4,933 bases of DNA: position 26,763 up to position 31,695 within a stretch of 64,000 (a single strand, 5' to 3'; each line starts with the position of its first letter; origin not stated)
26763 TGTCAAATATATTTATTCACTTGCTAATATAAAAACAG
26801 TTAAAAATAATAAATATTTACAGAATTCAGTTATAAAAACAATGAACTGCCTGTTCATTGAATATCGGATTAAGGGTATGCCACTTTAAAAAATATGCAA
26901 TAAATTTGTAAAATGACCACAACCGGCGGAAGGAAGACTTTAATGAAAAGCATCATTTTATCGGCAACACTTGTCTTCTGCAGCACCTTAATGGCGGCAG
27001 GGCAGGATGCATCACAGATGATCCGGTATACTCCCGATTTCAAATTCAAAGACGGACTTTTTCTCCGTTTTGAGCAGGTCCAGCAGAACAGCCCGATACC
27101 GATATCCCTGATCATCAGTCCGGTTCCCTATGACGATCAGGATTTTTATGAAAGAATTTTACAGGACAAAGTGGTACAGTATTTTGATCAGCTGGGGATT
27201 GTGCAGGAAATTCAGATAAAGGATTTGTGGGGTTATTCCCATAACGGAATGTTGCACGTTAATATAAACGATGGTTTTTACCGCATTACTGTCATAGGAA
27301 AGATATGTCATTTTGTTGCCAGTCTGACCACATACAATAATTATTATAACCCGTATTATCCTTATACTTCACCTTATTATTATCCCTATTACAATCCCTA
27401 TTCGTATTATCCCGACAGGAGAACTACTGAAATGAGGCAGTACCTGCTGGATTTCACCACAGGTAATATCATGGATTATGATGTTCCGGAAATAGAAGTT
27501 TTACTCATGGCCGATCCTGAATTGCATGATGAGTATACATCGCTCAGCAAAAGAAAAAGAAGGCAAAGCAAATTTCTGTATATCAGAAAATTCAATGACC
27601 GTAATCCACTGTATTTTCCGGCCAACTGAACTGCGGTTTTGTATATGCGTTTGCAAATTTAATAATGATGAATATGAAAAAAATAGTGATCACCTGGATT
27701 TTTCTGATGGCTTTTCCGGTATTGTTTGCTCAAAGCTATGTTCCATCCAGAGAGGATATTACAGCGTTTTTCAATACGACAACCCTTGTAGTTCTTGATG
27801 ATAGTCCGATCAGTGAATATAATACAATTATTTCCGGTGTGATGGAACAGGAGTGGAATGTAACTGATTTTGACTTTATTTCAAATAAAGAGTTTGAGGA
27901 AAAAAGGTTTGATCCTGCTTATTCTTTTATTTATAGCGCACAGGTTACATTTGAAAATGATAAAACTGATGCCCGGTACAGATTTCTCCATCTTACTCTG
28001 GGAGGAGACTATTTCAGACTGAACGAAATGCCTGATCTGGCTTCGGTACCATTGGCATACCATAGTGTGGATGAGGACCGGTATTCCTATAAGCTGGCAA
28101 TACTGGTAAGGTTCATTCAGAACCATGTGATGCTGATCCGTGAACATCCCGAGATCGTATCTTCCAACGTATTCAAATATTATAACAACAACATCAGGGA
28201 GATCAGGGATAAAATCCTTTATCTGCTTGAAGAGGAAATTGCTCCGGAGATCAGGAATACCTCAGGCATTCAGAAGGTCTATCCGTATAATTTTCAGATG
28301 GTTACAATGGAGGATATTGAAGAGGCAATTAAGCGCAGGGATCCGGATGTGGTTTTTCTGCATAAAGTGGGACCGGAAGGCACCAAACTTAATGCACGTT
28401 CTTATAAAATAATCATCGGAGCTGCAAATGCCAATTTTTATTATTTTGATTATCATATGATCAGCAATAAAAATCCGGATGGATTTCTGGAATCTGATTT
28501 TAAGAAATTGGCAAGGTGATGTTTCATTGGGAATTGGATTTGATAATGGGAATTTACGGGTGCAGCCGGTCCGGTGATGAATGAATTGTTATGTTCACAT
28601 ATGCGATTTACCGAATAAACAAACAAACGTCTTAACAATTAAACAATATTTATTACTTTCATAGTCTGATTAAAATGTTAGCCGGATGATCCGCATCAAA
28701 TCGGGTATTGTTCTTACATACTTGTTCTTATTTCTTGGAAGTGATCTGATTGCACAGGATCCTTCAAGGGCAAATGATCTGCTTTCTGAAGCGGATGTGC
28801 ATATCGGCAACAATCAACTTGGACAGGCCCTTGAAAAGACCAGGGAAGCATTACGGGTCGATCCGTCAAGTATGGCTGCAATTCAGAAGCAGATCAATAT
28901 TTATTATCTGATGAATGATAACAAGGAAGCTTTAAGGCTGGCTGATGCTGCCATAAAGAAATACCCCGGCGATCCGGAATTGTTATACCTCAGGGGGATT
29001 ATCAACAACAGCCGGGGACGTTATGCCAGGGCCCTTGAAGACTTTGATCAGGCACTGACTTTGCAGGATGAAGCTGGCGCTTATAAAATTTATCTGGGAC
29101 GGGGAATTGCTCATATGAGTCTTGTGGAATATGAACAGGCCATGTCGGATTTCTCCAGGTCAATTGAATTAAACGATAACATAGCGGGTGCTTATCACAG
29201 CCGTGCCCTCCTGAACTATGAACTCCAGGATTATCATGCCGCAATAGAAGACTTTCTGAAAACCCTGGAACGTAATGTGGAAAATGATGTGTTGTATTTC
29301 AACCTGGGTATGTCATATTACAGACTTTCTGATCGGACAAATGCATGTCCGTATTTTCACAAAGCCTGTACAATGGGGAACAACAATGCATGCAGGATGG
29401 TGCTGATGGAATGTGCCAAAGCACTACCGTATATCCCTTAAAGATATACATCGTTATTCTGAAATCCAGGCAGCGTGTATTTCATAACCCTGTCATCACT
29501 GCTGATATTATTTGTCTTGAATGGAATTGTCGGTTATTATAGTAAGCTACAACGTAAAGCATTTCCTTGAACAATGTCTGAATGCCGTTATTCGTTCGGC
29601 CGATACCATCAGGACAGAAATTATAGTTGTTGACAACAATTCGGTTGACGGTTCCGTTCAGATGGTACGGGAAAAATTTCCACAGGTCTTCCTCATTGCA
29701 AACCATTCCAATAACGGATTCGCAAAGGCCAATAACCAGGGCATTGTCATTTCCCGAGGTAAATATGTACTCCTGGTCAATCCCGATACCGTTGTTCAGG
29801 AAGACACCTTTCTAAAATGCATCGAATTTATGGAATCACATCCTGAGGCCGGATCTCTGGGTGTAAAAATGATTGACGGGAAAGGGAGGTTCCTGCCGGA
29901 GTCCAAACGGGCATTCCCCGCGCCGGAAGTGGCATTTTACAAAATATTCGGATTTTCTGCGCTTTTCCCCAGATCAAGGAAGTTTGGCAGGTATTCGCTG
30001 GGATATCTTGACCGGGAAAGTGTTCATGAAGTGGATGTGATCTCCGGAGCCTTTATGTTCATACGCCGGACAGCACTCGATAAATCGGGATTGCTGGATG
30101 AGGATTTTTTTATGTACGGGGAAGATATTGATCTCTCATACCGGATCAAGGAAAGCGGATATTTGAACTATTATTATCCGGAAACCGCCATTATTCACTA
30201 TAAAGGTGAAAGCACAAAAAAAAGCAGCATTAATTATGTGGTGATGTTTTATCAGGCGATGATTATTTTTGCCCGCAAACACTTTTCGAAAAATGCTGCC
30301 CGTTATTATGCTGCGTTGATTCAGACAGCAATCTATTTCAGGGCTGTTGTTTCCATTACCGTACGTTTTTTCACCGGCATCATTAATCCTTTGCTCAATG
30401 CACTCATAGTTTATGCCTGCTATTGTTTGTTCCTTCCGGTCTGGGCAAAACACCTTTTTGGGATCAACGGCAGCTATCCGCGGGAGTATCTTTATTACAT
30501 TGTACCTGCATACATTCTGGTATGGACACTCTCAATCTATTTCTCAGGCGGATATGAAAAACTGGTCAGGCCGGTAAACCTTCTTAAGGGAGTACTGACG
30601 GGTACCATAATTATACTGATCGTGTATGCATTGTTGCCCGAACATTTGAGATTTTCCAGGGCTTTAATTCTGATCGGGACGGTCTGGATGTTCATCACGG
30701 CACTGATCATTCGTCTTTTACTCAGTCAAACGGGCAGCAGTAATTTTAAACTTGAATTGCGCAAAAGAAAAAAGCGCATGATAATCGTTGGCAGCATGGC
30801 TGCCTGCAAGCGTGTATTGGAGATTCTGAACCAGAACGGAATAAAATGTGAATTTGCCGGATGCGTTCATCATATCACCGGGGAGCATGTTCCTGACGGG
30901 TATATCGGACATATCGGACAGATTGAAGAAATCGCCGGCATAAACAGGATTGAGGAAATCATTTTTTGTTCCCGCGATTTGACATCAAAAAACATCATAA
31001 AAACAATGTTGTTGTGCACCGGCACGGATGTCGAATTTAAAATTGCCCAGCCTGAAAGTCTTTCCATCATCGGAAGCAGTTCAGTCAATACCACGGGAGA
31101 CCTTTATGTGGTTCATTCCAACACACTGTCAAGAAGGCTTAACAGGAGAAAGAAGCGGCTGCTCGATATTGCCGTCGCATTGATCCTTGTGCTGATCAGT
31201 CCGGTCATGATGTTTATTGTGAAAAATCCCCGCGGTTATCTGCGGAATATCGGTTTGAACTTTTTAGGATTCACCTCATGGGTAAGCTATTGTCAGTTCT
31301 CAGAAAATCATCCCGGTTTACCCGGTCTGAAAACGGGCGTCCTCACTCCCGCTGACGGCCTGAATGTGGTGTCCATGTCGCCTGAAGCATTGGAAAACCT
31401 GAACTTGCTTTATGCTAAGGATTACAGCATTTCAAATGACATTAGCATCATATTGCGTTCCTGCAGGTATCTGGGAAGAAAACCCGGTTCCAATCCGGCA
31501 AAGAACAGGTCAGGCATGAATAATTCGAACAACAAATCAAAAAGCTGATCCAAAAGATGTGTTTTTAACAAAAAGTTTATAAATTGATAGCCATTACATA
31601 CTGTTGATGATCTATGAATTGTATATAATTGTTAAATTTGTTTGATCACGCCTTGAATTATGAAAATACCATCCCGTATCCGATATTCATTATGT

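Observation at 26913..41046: Ten-gene co-directional envelope locus: candidate undescribed glycan / peptidoglycan-tethering system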

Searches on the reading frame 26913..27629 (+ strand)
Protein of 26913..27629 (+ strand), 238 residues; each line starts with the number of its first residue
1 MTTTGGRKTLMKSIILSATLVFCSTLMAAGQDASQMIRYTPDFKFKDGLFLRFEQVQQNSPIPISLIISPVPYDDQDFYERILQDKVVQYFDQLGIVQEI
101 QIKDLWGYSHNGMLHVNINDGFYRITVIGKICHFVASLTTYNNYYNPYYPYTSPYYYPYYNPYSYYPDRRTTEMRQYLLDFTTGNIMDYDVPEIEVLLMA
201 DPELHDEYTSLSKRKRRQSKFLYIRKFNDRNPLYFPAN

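Call 3: search_protein_families(library=pfam, proteins=[window:26913-27629:+], max_evalue=0.01)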
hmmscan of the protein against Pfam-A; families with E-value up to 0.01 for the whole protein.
window:26913-27629:+ (238 aa): 0 families

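Call 5: search_protein_families(library=ncbifam, proteins=[window:26913-27629:+], max_evalue=0.01)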
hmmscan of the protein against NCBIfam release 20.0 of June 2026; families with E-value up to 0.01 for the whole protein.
window:26913-27629:+ (238 aa): 0 families

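Call 33: find_homologous_proteins(query=window:26913-27629:+)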
Query window:26913-27629:+ (238 aa): 537 proteins with E <= 0.001 among 690 candidates; the best 120 are listed.
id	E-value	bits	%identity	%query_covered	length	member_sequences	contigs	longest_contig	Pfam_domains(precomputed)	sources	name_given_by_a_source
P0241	6.0e-159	545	100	100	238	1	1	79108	-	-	-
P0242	1.2e-124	433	78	99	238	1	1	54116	-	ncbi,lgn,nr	ncbi:MAG: hypothetical protein JXA61_04970 [Bacteroidales bacterium]|nr:hypothetical protein [Bacter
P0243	5.6e-112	391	71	97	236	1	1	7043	-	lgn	-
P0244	1.2e-109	384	70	97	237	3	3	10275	-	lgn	-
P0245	3.7e-108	379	77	85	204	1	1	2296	-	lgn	-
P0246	4.4e-102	359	65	97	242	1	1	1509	-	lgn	-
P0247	1.7e-94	334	61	96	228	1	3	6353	-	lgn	-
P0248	4.3e-94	333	67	84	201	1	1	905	-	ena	-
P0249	4.3e-90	319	60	96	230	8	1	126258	-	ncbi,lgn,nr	ncbi:MAG: hypothetical protein JW830_00450 [Bacteroidales bacterium]|nr:hypothetical protein [Bacter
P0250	2.2e-89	317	60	96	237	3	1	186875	-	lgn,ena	-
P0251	2.4e-89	317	60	96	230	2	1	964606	-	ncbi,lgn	-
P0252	4.0e-89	316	60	90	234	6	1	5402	-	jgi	jgi:hypothetical protein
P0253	2.7e-88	314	62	92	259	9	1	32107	-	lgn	-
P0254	3.1e-88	313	62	87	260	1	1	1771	-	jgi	-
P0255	6.0e-88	312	58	96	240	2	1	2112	-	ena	-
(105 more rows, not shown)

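Call 45: predict_structure(alignment_id=A4)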
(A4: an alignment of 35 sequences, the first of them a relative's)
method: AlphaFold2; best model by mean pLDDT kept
length: 238 residues; sequences in the alignment: 35
mean_pLDDT: 66.6   pTM: 0.57
mean pLDDT of the five models: 66.6, 64.0, 63.1, 60.6, 60.3
residues with pLDDT >= 90: 47; 70-90: 63; 50-70: 70; < 50: 58
segments of 3 or more residues with pLDDT < 50: 1-6, 137-172, 215-228
pLDDT, mean of each block of 10 residues (from residue 1): 50 83 65 60 85 89 94 90 92 94 91 82 69 53 34 32 33 61 70 54 57 48 46 66
secondary structure, 60 per line:
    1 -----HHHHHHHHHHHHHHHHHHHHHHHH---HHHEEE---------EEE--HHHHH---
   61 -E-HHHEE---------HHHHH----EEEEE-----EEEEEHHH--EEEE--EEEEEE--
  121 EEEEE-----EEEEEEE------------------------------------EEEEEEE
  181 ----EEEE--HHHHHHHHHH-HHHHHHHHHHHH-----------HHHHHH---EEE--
elements in order: H6-29 E36-38 E48-50 H53-57 H78-82 E87-91 E97-101 E107-110 E113-118 E121-125 E131-137 E174-180 E185-188 H191-200 H202-213 H225-230 E234-236

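Call 48: fold_search(model_id=the predicted structure, library=pdb)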
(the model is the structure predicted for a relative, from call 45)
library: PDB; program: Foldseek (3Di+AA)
matches with E <= 10: 135; with E <= 0.001: 0
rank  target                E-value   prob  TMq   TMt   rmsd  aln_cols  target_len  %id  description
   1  4n9f_0                5.1e-01  0.08  0.15  0.22  15.7       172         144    8  Crystal structure of the Vif-CBFbeta-CUL5-ElOB-ElOC pentameric complex (released 2014-01-08)
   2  4n9f_L                6.1e-01  0.08  0.15  0.22  15.9       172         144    8  Crystal structure of the Vif-CBFbeta-CUL5-ElOB-ElOC pentameric complex (released 2014-01-08)
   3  4n9f_c                6.9e-01  0.06  0.12  0.17  15.6       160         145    8  Crystal structure of the Vif-CBFbeta-CUL5-ElOB-ElOC pentameric complex (released 2014-01-08)
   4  1mvg_MODEL_1_A        9.4e-01  0.08  0.10  0.16   7.8        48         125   14  NMR solution structure of chicken Liver basic Fatty Acid Binding Protein (Lb-FABP) (released 2003-03-04)
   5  5l8o_A                1.3e+00  0.04  0.10  0.17  14.6       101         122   15  crystal structure of human FABP6 in complex with cholate (released 2016-08-24)
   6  6p59_C                1.4e+00  0.06  0.16  0.22  15.8       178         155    6  Crystal structure of SIVrcm Vif-CBFbeta-ELOB-ELOC complex (released 2019-12-25)
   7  4n9f_i                1.6e+00  0.05  0.15  0.21  15.7       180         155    7  Crystal structure of the Vif-CBFbeta-CUL5-ElOB-ElOC pentameric complex (released 2014-01-08)
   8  4r40_C                2.2e+00  0.07  0.13  0.08  14.3       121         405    8  Crystal Structure of TolB/Pal complex from Yersinia pestis. (released 2014-09-03)
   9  2lba_MODEL_1_A        2.2e+00  0.06  0.10  0.17   7.9        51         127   10  Solution structure of chicken ileal BABP in complex with glycochenodeoxycholic acid (released 2011-09-14)
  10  6b12_B                2.4e+00  0.04  0.17  0.23  10.8       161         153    9  Structure of Tne2 in complex with Tni2 (released 2017-12-20)
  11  5t1o_MODEL_1_B        2.7e+00  0.08  0.09  0.09   9.8        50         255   18  Solution-state NMR and SAXS structural ensemble of NPr (1-85) in complex with EIN-Ntr (170-424) (released 2016-11-16)
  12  2ezb_MODEL_1_A        2.8e+00  0.09  0.10  0.10   4.9        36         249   14  AMINO TERMINAL DOMAIN OF ENZYME I FROM ESCHERICHIA COLI, NMR, 14 STRUCTURES (released 1997-08-20)
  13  2eza                  3.0e+00  0.09  0.10  0.10   9.1        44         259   20  AMINO TERMINAL DOMAIN OF ENZYME I FROM ESCHERICHIA COLI, NMR, RESTRAINED REGULARIZED MEAN STRUCTURE (released 1997-08-20)
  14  9ete_B                3.6e+00  0.04  0.10  0.17   7.4        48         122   14  Crystal structure of recombinant chicken liver Bile Acid Binding Protein (cL-BABP) in complex with deoxycholic acid (released 2024-10-09)
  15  8cvm_t                3.6e+00  0.02  0.11  0.20  15.1       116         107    9  Cutibacterium acnes 50S ribosomal subunit with P-site tRNA and Sarecycline bound in the local refined map (released 2023-03-15)
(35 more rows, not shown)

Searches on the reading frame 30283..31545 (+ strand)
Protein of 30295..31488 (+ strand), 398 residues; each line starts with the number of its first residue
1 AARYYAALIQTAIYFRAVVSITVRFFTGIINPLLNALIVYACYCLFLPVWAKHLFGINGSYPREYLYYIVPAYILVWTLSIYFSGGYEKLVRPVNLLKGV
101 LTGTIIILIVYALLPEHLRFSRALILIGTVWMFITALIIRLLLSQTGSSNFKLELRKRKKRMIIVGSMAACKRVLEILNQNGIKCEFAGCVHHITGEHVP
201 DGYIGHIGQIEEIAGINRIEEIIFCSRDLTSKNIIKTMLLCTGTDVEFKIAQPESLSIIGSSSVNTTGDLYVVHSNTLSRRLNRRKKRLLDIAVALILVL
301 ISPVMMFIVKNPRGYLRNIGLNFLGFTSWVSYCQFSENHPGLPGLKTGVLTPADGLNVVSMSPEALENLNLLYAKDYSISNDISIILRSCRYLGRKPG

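Call 28: search_protein_families(library=pfam, proteins=[window:30295-31488:+], max_evalue=10)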
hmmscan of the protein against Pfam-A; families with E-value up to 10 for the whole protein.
seq(398 aa): 4 families
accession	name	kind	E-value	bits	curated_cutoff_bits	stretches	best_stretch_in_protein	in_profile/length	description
PF13727.12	CoA_binding_3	-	0.00025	21.5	25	1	101-225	27-148/175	CoA-binding domain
PF02397.22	Bac_transf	-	0.058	13.4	27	0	358-390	144-174/179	Bacterial sugar transferase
PF01146.22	Caveolin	-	0.37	11.2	25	1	92-152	67-127/133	Caveolin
PF02061.21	Lambda_CIII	-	0.91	10.1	25.7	1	169-182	27-40/42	Lambda Phage CIII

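Call 31: search_solved_structures(query=A2, max_evalue=10, show_alignments=3)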
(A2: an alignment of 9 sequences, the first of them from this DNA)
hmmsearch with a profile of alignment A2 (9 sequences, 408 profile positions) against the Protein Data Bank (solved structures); distinct sequences matched with E-value up to 10: 4.
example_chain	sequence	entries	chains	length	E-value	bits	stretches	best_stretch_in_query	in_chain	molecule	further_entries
8t53_A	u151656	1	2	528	6.9e-05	24.9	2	105-225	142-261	Undecaprenyl-phosphate galactose phosphotransferase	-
8e37_B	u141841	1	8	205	0.065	15.1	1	332-400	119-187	N,N'-diacetylbacilliosaminyl-1-phosphate transferase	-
8g1n_A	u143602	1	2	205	0.19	13.6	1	332-400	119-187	N,N'-diacetylbacilliosaminyl-1-phosphate transferase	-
5wiu_A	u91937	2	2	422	1.6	10.5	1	284-340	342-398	D(4) dopamine receptor, soluble cytochrome b562 chimera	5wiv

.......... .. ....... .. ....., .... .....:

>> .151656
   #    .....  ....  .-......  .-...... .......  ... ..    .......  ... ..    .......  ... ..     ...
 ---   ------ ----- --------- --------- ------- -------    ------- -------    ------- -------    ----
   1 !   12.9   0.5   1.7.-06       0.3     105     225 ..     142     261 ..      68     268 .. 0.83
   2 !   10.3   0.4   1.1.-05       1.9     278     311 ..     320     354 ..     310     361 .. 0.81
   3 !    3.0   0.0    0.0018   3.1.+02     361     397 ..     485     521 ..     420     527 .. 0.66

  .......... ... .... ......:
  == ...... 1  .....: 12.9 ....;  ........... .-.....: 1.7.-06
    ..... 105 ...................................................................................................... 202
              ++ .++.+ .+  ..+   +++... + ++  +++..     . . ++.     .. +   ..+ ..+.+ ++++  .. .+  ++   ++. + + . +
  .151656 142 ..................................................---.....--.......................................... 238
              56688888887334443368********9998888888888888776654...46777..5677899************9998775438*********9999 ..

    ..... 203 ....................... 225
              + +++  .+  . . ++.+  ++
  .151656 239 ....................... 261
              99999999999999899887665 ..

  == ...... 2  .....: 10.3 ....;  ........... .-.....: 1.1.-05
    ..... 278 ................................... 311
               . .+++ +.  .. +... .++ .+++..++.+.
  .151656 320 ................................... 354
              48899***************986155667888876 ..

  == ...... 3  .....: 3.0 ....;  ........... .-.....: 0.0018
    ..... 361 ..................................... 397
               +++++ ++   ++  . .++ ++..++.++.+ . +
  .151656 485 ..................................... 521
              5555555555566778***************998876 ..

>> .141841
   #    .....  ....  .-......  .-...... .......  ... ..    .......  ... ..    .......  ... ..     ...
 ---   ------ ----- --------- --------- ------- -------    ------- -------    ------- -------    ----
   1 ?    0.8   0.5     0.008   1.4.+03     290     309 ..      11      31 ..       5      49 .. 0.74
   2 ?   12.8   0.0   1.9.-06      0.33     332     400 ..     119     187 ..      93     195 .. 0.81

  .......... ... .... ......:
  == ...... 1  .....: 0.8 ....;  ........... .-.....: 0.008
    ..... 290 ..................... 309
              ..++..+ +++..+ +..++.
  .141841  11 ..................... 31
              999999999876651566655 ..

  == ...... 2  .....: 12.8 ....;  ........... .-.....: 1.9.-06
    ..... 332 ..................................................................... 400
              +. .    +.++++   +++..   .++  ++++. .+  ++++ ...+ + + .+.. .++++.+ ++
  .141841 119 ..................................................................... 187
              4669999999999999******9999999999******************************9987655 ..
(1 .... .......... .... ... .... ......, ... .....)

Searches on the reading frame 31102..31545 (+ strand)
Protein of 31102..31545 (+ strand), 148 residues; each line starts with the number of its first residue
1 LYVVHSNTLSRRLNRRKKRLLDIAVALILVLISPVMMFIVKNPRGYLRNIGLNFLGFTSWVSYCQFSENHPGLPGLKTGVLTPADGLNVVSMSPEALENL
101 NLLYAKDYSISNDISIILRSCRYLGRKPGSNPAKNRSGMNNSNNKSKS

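Call 28: search_protein_families(library=pfam, proteins=[window:31102-31545:+], max_evalue=10)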
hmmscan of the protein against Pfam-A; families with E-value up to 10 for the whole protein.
seq(148 aa): 1 family
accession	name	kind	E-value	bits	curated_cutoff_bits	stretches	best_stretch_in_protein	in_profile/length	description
PF02397.22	Bac_transf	-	0.0036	17.3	27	2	88-121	143-174/179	Bacterial sugar transferase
